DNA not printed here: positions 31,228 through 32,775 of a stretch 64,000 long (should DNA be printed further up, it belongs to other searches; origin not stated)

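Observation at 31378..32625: Truncated major-vault-protein paralog: MVP repeat domains only, ending in a hydrophobic tail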

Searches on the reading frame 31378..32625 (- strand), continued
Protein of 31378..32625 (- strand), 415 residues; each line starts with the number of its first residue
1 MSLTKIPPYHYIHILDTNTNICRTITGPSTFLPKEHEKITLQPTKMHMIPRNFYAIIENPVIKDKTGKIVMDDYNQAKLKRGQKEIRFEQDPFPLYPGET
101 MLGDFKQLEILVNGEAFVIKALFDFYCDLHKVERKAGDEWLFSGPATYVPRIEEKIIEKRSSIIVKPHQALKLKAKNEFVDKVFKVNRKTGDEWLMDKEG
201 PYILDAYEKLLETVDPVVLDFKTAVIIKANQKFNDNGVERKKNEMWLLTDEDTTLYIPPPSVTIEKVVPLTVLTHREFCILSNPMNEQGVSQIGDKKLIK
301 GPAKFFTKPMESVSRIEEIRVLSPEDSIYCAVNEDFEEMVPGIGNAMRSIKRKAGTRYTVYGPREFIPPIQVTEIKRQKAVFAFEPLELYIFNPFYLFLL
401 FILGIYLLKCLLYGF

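Call 5: find_homologous_proteins(query=window:31378-32625:-)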
Query window:31378-32625:- (415 aa): 273 proteins with E <= 0.001 among 2665 candidates; the best 120 are listed.
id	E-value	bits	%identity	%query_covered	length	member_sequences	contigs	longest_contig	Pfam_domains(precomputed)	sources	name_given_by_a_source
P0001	3.6e-280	947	100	100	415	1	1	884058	PF17794.7,PF01505.24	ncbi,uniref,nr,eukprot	ncbi:hypothetical protein DLAC_07332 [Tieghemostelium lacteum]|uniref:Major vault protein n=1 Tax=Ti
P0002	1.2e-138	481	54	97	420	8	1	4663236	PF17794.7,PF01505.24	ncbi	ncbi:hypothetical protein ACTFIV_010992 [Dictyostelium citrinum]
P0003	1.0e-137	478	54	97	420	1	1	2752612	PF17794.7,PF01505.24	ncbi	ncbi:hypothetical protein ACTFIR_000571 [Dictyostelium discoideum]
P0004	9.2e-137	474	54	96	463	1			PF02845.23,PF17794.7,PF01505.24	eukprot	eukprot:gene3697-4259_t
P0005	7.7e-134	465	53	95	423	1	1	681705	PF17794.7,PF01505.24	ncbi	ncbi:hypothetical protein ACTA71_010429 [Dictyostelium dimigraforme]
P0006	5.0e-132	459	52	96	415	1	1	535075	PF17794.7,PF01505.24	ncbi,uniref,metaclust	ncbi:hypothetical protein SAMD00019534_097680, partial [Acytostelium subglobosum LB1]|uniref:hypothe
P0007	8.5e-132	458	52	97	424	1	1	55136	PF17794.7,PF01505.24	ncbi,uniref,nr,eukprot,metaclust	ncbi:hypothetical protein DICPUDRAFT_95079 [Dictyostelium purpureum]|uniref:Major vault protein n=1 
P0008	1.3e-124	434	52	100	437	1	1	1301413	PF17794.7,PF01505.24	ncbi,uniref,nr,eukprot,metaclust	ncbi:hypothetical protein PPL_00988 [Heterostelium album PN500]|uniref:Major vault protein n=1 Tax=H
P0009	8.1e-96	339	42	94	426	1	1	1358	PF17794.7,PF01505.24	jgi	-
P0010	1.4e-92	329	41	98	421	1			PF17794.7,PF01505.24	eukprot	eukprot:TRINITY_DN2037_c0_g1_i1.p1 TRINITY_DN2037_c0_g1~~TRINITY_DN2037_c0_g1_i1.p1 ORF type:complet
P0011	2.8e-89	318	39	99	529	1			PF17794.7,PF01505.24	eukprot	eukprot:TRINITY_DN2950_c0_g1_i1.p1 TRINITY_DN2950_c0_g1~~TRINITY_DN2950_c0_g1_i1.p1 ORF type:complet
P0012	3.6e-89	318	40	93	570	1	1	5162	PF17795.7,PF17796.7,PF17794.7,PF01505.24,PF11978.14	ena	-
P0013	4.2e-88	314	38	94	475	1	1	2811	PF17795.7,PF17796.7,PF17794.7,PF01505.24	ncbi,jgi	jgi:major vault protein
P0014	4.6e-88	314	39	92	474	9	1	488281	PF17795.7,PF17796.7,PF17794.7,PF01505.24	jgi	jgi:major vault protein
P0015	2.1e-87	312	40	94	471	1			PF17794.7,PF01505.24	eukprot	eukprot:TRINITY_DN185_c0_g1_i1.p1 TRINITY_DN185_c0_g1~~TRINITY_DN185_c0_g1_i1.p1 ORF type:complete l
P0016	2.2e-87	312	41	97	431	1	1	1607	PF17794.7,PF01505.24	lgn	-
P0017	2.3e-87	312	39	94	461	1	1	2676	PF17795.7,PF17796.7,PF17794.7,PF01505.24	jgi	jgi:major vault protein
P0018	2.3e-87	312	38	100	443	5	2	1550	PF17794.7,PF01505.24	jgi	-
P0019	4.0e-87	311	40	92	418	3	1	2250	PF17794.7,PF01505.24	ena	-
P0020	5.2e-87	310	40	95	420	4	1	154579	PF17796.7,PF17794.7,PF01505.24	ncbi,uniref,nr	ncbi:major vault protein-like isoform X1 [Stegodyphus dumicola]|uniref:major vault protein-like isof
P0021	5.8e-87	310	41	95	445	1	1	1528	PF17794.7,PF01505.24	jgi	-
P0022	8.5e-87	310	39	94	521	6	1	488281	PF17795.7,PF17796.7,PF17794.7,PF01505.24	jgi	jgi:major vault protein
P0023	2.3e-86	308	38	94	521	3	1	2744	PF17795.7,PF17796.7,PF17794.7,PF01505.24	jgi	-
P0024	5.9e-86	307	40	98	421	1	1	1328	PF17794.7,PF01505.24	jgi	-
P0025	1.2e-85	306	38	92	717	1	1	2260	PF17795.7,PF17796.7,PF17794.7,PF01505.24,PF11978.14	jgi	jgi:major vault protein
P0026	1.7e-85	305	41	92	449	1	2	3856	PF17796.7,PF17794.7,PF01505.24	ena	-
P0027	1.8e-85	305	41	94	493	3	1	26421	PF17795.7,PF17796.7,PF17794.7,PF01505.24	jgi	jgi:major vault protein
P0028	1.9e-85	305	39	99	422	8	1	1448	PF17794.7,PF01505.24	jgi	-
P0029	2.4e-85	305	37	94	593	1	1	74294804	PF17795.7,PF17796.7,PF17794.7,PF01505.24,PF11978.14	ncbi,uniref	ncbi:major vault protein, partial [Rhineura floridana]|uniref:major vault protein n=1 Tax=Rhineura f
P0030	8.4e-85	303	38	92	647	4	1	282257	PF17795.7,PF17796.7,PF17794.7,PF01505.24,PF11978.14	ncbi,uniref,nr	ncbi:hypothetical protein BOX15_Mlig006291g3 [Macrostomum lignano]|uniref:Major vault protein n=1 Ta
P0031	1.5e-84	302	39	94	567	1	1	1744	PF17795.7,PF17796.7,PF17794.7,PF01505.24,PF11978.14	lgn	-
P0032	2.6e-84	302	38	98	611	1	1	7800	PF17795.7,PF17796.7,PF17794.7,PF01505.24,PF11978.14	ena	-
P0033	4.4e-84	301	40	92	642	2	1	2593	PF17795.7,PF17796.7,PF17794.7,PF01505.24,PF11978.14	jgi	-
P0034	1.5e-83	299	37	94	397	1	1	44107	PF17794.7,PF01505.24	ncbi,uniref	ncbi:major vault protein-like, partial [Carcharodon carcharias]|uniref:major vault protein-like n=1 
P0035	4.4e-83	298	37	94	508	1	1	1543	PF17795.7,PF17796.7,PF17794.7,PF01505.24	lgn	-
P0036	4.5e-83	298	39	94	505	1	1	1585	PF17795.7,PF17796.7,PF17794.7,PF01505.24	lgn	-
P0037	5.3e-83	297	37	94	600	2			PF17795.7,PF17796.7,PF17794.7,PF01505.24,PF11978.14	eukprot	eukprot:XP_011673007.1 PREDICTED: major vault protein-like [Strongylocentrotus purpuratus]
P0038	1.6e-82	296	38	94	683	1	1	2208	PF17795.7,PF17796.7,PF17794.7,PF01505.24,PF11978.14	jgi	jgi:major vault protein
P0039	1.6e-82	296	38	94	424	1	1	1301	PF17794.7,PF01505.24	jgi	jgi:major vault protein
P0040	2.1e-82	295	36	94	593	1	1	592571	PF17795.7,PF17796.7,PF17794.7,PF01505.24,PF11978.14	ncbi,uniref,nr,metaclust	ncbi:PREDICTED: major vault protein-like [Acropora digitifera]|uniref:major vault protein-like n=1 T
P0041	2.3e-82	295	38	95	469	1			PF17794.7,PF01505.24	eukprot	eukprot:TRINITY_DN9522_c0_g1_i2.p1 TRINITY_DN9522_c0_g1~~TRINITY_DN9522_c0_g1_i2.p1 ORF type:complet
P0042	4.0e-82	294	36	92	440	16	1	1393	PF17794.7,PF01505.24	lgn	-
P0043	5.6e-82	294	39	92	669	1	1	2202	PF17795.7,PF17796.7,PF17794.7,PF01505.24,PF11978.14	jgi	jgi:major vault protein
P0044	6.9e-82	294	38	92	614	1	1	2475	PF17795.7,PF17796.7,PF17794.7,PF01505.24,PF11978.14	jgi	-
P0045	1.1e-81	293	38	94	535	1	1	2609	PF17795.7,PF17796.7,PF17794.7,PF01505.24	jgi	-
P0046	1.3e-81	293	37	94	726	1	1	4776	PF17795.7,PF17796.7,PF17794.7,PF01505.24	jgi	-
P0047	2.6e-81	292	37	98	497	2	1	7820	PF17795.7,PF17796.7,PF17794.7,PF01505.24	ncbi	-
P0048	2.7e-81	292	37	92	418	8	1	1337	PF17795.7,PF17796.7,PF17794.7,PF01505.24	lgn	-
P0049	5.2e-81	291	38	87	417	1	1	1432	PF17796.7,PF17794.7,PF01505.24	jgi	jgi:major vault protein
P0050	6.3e-81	290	39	99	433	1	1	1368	PF17794.7,PF01505.24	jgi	-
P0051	6.3e-81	290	39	91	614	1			PF17795.7,PF17796.7,PF17794.7,PF01505.24,PF11978.14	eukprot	eukprot:PhF_6_TR38091/c5_g1_i1/m.56819/K17266/MVP; major vault protein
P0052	9.2e-81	290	37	94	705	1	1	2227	PF17795.7,PF17796.7,PF17794.7,PF01505.24,PF11978.14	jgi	-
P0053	1.5e-80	289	38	94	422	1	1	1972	PF17796.7,PF17794.7,PF01505.24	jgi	-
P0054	1.6e-80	289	37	94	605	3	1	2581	PF17795.7,PF17796.7,PF17794.7,PF01505.24,PF11978.14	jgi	-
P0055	2.6e-80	288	38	87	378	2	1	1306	PF17794.7,PF01505.24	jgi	jgi:major vault protein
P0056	2.7e-80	288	39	93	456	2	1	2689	PF17796.7,PF17794.7,PF01505.24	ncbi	-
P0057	3.0e-80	288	39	94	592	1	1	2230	PF17795.7,PF17796.7,PF17794.7,PF01505.24,PF11978.14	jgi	-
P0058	3.2e-80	288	36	94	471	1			PF17795.7,PF17796.7,PF17794.7,PF01505.24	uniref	uniref:Major vault protein n=1 Tax=Oryzias latipes TaxID=8090 RepID=A0A3P9LHD6_ORYLA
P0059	3.2e-80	288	37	94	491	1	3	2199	PF17795.7,PF17796.7,PF17794.7,PF01505.24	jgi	jgi:major vault protein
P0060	3.3e-80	288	39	94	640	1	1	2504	PF17795.7,PF17796.7,PF17794.7,PF01505.24,PF11978.14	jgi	-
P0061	3.9e-80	288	39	91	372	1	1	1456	PF17794.7,PF01505.24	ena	-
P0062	4.8e-80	288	36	99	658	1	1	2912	PF10275.16,PF02338.26,PF17796.7,PF17794.7,PF01505.24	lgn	-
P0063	5.3e-80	287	37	97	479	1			PF17794.7,PF01505.24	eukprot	eukprot:TRINITY_DN4506_c0_g1_i2.p1 TRINITY_DN4506_c0_g1~~TRINITY_DN4506_c0_g1_i2.p1 ORF type:complet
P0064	6.9e-80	287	38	94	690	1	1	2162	PF17795.7,PF17796.7,PF17794.7,PF01505.24,PF11978.14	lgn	-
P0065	9.2e-80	287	36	92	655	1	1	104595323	PF17795.7,PF17796.7,PF17794.7,PF01505.24,PF11978.14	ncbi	ncbi:Major vault protein [Lemmus lemmus]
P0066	1.1e-79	286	36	100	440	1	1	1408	PF17794.7,PF01505.24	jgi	-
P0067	2.2e-79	285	37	94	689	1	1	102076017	PF17795.7,PF17796.7,PF17794.7,PF01505.24,PF11978.14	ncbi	ncbi:major vault protein isoform 3, partial [Daubentonia madagascariensis]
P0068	3.7e-79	285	36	94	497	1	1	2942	PF17795.7,PF17796.7,PF17794.7,PF01505.24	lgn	-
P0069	4.0e-79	284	36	97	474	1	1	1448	PF17794.7,PF01505.24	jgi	-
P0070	1.3e-78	283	35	93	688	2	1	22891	PF17795.7,PF17796.7,PF17794.7,PF01505.24,PF11978.14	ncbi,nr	ncbi:UNVERIFIED_CONTAM: hypothetical protein H355_000113 [Colinus virginianus]|nr:hypothetical prote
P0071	3.5e-78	281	37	94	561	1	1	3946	PF17796.7,PF17794.7,PF01505.24,PF13619.12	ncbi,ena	-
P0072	3.7e-78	281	35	92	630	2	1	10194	PF17795.7,PF17796.7,PF17794.7,PF01505.24,PF11978.14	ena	-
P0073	4.5e-78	281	39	94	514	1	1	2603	PF17795.7,PF17796.7,PF17794.7,PF01505.24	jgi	jgi:major vault protein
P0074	4.6e-78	281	36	90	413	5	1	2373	PF17794.7,PF01505.24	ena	-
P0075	1.3e-77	280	34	94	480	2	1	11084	PF17795.7,PF17796.7,PF17794.7,PF01505.24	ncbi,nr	ncbi:MVP protein, partial [Ibidorhyncha struthersii]|nr:MVP protein [Ibidorhyncha struthersii]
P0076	3.1e-77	278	35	94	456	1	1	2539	PF17795.7,PF17796.7,PF17794.7,PF01505.24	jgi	-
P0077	5.3e-77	278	36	91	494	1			PF17795.7,PF17796.7,PF17794.7,PF01505.24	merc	-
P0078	5.4e-77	277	35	94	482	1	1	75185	PF17794.7,PF01505.24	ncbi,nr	ncbi:Major vault protein [Pelomyxa schiedti]|nr:Major vault protein [Pelomyxa schiedti]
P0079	5.8e-77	277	34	94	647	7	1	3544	PF17795.7,PF17796.7,PF17794.7,PF01505.24,PF11978.14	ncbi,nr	ncbi:MAG: colicin uptake protein, partial [Moorea sp. SIO3I7]|nr:colicin uptake protein [Moorena sp.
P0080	6.5e-77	277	36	88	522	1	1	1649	PF17795.7,PF17796.7,PF17794.7,PF01505.24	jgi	-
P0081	6.5e-77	277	38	99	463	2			PF17794.7,PF01505.24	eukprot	eukprot:TRINITY_DN3226_c0_g1_i1.p1 TRINITY_DN3226_c0_g1~~TRINITY_DN3226_c0_g1_i1.p1 ORF type:complet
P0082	7.0e-77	277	34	98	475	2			PF17796.7,PF17794.7,PF01505.24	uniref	uniref:Major vault protein n=1 Tax=Callorhinchus milii TaxID=7868 RepID=V9KUC1_CALMI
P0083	8.5e-77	277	35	98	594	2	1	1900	PF17795.7,PF17796.7,PF17794.7,PF01505.24,PF11978.14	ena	-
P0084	1.3e-76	276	33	94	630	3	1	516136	PF17795.7,PF17796.7,PF17794.7,PF01505.24,PF11978.14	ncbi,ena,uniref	ncbi:hypothetical protein [Moorena producens]|uniref:hypothetical protein n=1 Tax=Moorena producens 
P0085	1.5e-76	276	37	88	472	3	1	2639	PF17795.7,PF17796.7,PF17794.7,PF01505.24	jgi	-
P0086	3.6e-76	275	37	89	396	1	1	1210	PF17794.7,PF01505.24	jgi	jgi:major vault protein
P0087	4.4e-76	274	37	94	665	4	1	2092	PF17795.7,PF17796.7,PF17794.7,PF01505.24,PF11978.14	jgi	-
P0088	6.8e-76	274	38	99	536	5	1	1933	PF17795.7,PF17796.7,PF17794.7,PF01505.24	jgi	jgi:major vault protein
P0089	8.1e-76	274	36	92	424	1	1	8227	PF17795.7,PF17796.7,PF17794.7,PF01505.24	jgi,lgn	jgi:major vault protein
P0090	1.7e-75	273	41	80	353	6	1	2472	PF17794.7,PF01505.24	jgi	-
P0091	5.5e-75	271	34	91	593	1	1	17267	PF17795.7,PF17796.7,PF17794.7,PF01505.24,PF11978.14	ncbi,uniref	ncbi:LOW QUALITY PROTEIN: major vault protein, partial [Numenius arquata]|uniref:LOW QUALITY PROTEIN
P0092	6.1e-75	271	34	88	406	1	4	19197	PF17796.7,PF17794.7,PF01505.24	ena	-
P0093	8.8e-75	270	34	93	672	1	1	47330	PF17795.7,PF17796.7,PF17794.7,PF01505.24,PF11978.14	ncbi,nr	ncbi:MVP protein, partial [Fregetta grallaria]|nr:MVP protein [Fregetta grallaria]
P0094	9.5e-75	270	38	81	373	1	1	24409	PF17794.7,PF01505.24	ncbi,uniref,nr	ncbi:major vault protein-like [Poecilia latipinna]|uniref:major vault protein-like n=1 Tax=Poecilia 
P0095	1.0e-74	270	40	81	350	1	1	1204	PF17794.7,PF01505.24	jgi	jgi:major vault protein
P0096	1.2e-74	270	40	81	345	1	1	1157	PF17794.7,PF01505.24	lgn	-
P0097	1.5e-74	269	33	90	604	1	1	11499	PF17794.7,PF01505.24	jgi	jgi:hypothetical protein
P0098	1.8e-74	269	39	93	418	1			PF17794.7,PF01505.24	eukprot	eukprot:TRINITY_DN22585_c0_g1_i1.p1 TRINITY_DN22585_c0_g1~~TRINITY_DN22585_c0_g1_i1.p1 ORF type:comp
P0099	2.0e-74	269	43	75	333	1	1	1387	PF17794.7,PF01505.24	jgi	jgi:major vault protein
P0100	2.8e-74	269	37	93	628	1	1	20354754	PF17795.7,PF17796.7,PF17794.7,PF01505.24,PF11978.14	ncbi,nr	ncbi:hypothetical protein I4U23_013347 [Adineta vaga]|nr:hypothetical protein I4U23_013347 [Adineta 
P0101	4.1e-74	268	38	81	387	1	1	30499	PF17794.7,PF01505.24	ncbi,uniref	ncbi:major vault protein-like [Osmerus mordax]|uniref:major vault protein-like n=1 Tax=Osmerus morda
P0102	5.1e-74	268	33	92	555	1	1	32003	PF17795.7,PF17796.7,PF17794.7,PF01505.24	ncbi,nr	ncbi:MAG TPA: colicin uptake protein, partial [Cyanobacteria bacterium UBA11371]|nr:colicin uptake p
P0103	5.6e-74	268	37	91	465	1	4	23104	PF17794.7,PF01505.24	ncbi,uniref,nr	ncbi:Major vault protein alpha [Phytophthora fragariae]|uniref:Major vault protein alpha n=1 Tax=Phy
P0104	8.1e-74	267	34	94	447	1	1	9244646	PF17796.7,PF17794.7,PF01505.24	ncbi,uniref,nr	ncbi:hypothetical protein OS493_001260 [Desmophyllum pertusum]|uniref:Major vault protein n=1 Tax=De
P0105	1.1e-73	267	39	83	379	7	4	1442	PF17794.7,PF01505.24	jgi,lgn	-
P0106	1.6e-73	266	37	91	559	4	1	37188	PF17795.7,PF17796.7,PF17794.7,PF01505.24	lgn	-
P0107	2.7e-73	265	39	89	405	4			PF17794.7,PF01505.24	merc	-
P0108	3.0e-73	265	38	82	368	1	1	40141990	PF17794.7,PF01505.24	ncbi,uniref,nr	ncbi:hypothetical protein CesoFtcFv8_018222 [Champsocephalus esox]|uniref:Major vault protein n=1 Ta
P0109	9.1e-73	264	37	91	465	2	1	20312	PF17794.7,PF01505.24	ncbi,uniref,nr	ncbi:Major vault protein alpha [Phytophthora fragariae]|uniref:Major vault protein alpha n=1 Tax=Phy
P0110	2.4e-72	262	35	92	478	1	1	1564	PF17794.7,PF01505.24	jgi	-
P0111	4.1e-72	261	38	92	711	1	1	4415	PF17795.7,PF17796.7,PF17794.7,PF01505.24,PF11978.14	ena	-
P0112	5.1e-72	261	38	92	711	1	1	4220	PF17795.7,PF17796.7,PF17794.7,PF01505.24,PF11978.14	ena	-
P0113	7.8e-72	260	39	85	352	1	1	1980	PF17794.7,PF01505.24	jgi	-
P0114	8.0e-72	260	37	99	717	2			PF17795.7,PF17796.7,PF17794.7,PF01505.24,PF11978.14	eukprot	eukprot:TRINITY_DN493_c0_g1_i9.p1 TRINITY_DN493_c0_g1~~TRINITY_DN493_c0_g1_i9.p1 ORF type:complete l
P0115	1.0e-71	260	39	84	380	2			PF17794.7,PF01505.24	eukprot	eukprot:CAMPEP_0174257670 /NCGR_PEP_ID=MMETSP0439-20130205/6780_1 /TAXON_ID=0 /ORGANISM="Stereomyxa 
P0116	1.3e-71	260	36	91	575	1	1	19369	PF17795.7,PF17796.7,PF17794.7,PF01505.24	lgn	-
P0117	3.5e-71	258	36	94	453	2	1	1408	PF17796.7,PF17794.7,PF01505.24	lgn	-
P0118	4.6e-71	258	36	91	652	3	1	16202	PF17795.7,PF17796.7,PF17794.7,PF01505.24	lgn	-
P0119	5.4e-71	258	38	87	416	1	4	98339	PF17794.7,PF01505.24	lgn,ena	-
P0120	8.4e-71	257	39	81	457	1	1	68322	PF17794.7,PF01505.24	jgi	-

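Call 11: list_cluster_members(proteins=[P0002, P0003, P0009, P0010, P0011, P0016, P0018, P0021, P0039, P0119])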
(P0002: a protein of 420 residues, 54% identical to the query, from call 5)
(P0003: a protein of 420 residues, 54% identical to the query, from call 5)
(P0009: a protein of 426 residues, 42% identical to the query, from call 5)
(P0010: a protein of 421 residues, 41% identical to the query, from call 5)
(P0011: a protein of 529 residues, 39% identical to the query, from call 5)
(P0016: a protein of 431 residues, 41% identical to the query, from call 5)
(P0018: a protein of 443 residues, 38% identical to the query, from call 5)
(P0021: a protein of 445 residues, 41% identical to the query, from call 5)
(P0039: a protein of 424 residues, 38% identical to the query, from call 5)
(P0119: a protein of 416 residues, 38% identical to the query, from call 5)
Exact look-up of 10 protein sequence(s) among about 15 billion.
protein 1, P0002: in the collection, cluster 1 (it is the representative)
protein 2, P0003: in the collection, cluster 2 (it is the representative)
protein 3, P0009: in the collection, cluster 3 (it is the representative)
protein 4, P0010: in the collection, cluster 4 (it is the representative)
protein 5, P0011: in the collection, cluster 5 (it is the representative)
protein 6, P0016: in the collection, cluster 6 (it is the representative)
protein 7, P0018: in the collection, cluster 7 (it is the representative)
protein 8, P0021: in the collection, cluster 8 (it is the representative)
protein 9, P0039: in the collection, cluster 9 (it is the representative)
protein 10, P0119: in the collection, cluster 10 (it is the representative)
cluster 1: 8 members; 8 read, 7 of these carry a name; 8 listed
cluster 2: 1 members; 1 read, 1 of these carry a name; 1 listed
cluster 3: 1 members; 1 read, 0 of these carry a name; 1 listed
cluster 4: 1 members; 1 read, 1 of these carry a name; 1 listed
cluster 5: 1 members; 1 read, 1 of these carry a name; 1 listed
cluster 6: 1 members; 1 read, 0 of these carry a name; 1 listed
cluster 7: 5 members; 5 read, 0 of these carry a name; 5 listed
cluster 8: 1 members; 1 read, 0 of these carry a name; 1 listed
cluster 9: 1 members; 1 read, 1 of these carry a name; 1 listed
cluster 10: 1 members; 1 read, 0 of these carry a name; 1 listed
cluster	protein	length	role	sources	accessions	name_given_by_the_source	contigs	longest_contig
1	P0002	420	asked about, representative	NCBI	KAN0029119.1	hypothetical protein ACTFIV_010992 [Dictyostelium citrinum]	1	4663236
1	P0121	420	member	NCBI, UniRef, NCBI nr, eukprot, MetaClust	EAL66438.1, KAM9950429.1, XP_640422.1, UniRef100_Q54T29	hypothetical protein DDB_G0282033 [Dictyostelium discoideum AX4] | Major vault protein n=1 Tax=Dictyostelium discoideum TaxID=44689 RepID=Q54T29_DICDI | XP_640422.1 hypothetical protein DDB_G0282033 [Dictyostelium discoideum AX4]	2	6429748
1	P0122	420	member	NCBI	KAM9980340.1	hypothetical protein ACTFIZ_006577 [Dictyostelium cf. discoideum]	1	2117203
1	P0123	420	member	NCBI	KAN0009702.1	hypothetical protein ACTFIU_006999 [Dictyostelium citrinum]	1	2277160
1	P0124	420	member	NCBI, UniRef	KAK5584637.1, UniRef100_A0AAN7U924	hypothetical protein RB653_006252 [Dictyostelium firmibasis] | Major vault protein n=1 Tax=Dictyostelium firmibasis TaxID=79012 RepID=A0AAN7U924_9MYCE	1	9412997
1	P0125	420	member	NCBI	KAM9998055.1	hypothetical protein ACTFIY_007714 [Dictyostelium cf. discoideum]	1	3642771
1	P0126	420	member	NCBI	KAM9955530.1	hypothetical protein ACTFIW_008859 [Dictyostelium discoideum]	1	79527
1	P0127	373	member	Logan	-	-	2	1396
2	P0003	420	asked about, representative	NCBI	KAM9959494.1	hypothetical protein ACTFIR_000571 [Dictyostelium discoideum]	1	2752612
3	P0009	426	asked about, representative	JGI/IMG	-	-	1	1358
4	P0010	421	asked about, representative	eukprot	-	TRINITY_DN2037_c0_g1_i1.p1 TRINITY_DN2037_c0_g1~~TRINITY_DN2037_c0_g1_i1.p1 ORF ...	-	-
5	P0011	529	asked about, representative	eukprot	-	TRINITY_DN2950_c0_g1_i1.p1 TRINITY_DN2950_c0_g1~~TRINITY_DN2950_c0_g1_i1.p1 ORF ...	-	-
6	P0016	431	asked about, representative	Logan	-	-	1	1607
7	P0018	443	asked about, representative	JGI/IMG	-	-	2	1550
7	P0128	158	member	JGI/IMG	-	-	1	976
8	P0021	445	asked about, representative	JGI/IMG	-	-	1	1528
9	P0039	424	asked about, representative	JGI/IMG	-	major vault protein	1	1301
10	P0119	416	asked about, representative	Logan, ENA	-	-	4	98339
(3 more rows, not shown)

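Call 17: find_encoding_contigs(protein=P0003, flank=8000, max_places=3)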
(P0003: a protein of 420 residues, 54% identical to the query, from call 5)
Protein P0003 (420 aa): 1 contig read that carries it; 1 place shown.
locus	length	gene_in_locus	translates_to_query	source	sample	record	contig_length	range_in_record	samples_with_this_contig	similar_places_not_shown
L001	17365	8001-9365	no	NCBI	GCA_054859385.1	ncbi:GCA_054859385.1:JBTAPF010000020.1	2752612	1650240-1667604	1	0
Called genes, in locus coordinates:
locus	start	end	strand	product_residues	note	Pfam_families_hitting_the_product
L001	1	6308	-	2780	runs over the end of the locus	PF00109:ketoacyl-synt, PF02801:Ketoacyl-synt_C, PF16197:KAsynt_C_assoc, PF00698:Acyl_transf_1, PF13602:ADH_zinc_N_2, PF08659:KR, PF23297:ACP_SdgA_C, PF07993:NAD_binding_4, +3 more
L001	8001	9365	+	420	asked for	PF17794:Vault_2, PF01505:Vault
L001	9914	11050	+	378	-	-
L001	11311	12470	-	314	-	PF01873:eIF-5_eIF-2B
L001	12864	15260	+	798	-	PF01189:Methyltr_RsmB-F, PF25376:Pre-PUA_NSUN2, PF25378:PUA_NSUN2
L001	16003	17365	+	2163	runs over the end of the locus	-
